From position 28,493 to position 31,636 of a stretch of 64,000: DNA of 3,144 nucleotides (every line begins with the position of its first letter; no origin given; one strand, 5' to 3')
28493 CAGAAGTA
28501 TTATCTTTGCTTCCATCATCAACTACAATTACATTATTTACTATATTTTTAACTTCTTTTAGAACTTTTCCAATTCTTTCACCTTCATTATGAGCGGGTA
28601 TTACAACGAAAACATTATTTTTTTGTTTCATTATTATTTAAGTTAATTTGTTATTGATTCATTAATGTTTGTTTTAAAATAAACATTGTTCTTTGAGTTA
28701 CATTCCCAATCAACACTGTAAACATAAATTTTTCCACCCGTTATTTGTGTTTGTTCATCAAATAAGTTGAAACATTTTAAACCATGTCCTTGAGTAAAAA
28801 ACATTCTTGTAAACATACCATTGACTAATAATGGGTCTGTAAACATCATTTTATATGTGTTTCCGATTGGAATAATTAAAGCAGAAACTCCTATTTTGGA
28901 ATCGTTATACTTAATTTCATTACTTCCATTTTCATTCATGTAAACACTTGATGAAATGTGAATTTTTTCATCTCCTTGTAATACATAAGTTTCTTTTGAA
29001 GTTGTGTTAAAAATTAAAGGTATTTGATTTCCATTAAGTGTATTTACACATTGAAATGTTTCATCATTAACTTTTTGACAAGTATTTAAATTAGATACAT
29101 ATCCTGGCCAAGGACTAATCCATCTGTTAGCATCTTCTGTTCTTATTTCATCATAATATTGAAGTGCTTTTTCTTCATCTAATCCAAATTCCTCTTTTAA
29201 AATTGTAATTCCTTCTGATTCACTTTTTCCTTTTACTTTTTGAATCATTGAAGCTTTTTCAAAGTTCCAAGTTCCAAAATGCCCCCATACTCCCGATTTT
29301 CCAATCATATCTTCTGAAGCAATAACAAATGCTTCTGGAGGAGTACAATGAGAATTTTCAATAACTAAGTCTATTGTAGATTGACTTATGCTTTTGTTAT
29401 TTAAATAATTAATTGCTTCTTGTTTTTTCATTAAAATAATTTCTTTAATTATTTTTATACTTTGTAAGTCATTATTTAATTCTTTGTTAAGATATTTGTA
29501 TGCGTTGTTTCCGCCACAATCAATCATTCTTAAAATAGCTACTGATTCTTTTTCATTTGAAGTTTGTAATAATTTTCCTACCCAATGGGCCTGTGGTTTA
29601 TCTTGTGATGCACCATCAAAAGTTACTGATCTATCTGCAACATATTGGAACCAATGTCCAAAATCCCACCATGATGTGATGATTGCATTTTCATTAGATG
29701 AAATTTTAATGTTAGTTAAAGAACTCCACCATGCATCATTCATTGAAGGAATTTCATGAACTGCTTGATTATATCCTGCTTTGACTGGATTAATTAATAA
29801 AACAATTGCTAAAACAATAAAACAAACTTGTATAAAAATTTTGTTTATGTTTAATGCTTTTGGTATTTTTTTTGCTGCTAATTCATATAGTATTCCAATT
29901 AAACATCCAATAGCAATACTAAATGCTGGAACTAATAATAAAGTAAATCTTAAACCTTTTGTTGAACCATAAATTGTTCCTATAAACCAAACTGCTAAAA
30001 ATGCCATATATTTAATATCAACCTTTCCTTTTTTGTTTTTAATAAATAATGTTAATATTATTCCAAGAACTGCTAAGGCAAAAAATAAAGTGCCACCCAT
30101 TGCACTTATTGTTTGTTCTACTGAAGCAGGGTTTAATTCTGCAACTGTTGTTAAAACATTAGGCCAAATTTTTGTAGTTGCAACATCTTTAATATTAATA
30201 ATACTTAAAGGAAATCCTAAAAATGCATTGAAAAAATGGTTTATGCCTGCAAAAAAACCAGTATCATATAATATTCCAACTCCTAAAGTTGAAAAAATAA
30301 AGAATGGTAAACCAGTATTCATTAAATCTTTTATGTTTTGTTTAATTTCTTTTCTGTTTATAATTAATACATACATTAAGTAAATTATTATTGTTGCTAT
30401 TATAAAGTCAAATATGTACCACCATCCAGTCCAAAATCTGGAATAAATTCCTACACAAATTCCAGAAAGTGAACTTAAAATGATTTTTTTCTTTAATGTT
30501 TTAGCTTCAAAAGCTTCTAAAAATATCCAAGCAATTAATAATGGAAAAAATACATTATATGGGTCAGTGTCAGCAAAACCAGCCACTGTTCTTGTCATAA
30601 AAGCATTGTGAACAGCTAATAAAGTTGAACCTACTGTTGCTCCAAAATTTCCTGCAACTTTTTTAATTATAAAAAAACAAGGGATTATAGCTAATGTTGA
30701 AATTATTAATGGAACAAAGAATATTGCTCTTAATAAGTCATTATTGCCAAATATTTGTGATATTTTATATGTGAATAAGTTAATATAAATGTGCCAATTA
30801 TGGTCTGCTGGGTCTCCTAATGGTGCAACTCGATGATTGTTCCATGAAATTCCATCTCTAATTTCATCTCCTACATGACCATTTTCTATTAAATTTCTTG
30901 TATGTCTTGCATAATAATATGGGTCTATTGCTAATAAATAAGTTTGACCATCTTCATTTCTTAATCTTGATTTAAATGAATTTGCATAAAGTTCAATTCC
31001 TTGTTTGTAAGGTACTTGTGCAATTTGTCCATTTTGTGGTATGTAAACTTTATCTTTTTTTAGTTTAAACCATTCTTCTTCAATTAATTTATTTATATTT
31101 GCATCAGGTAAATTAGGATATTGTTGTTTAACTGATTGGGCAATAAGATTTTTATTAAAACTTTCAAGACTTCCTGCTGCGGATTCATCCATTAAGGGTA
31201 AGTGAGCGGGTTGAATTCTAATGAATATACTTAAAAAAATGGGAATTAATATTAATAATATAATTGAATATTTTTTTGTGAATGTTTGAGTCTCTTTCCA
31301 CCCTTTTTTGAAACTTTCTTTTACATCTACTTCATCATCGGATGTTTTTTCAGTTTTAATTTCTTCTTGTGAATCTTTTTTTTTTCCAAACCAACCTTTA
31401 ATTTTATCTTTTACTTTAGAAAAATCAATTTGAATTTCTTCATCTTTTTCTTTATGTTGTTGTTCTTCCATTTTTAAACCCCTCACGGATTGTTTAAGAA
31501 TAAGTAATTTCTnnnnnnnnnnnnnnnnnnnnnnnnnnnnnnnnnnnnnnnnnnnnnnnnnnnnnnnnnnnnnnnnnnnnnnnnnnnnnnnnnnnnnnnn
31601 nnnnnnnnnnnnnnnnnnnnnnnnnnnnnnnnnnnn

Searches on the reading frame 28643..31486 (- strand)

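Call 50: search_protein_families(library=pfam, proteins=[window:28643-31486:-], max_evalue=0.00001)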
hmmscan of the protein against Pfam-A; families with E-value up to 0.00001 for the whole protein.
window:28643-31486:- (947 aa): 2 families
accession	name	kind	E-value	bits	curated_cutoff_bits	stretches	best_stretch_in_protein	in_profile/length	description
PF02516.20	STT3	-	4.3e-47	162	24.5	1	176-564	21-398/405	Oligosaccharyl transferase STT3, N-terminal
PF21436.2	STT3-PglB_core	-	3.3e-06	28.1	23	1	602-700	4-96/131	STT3/PglB/AglB core domain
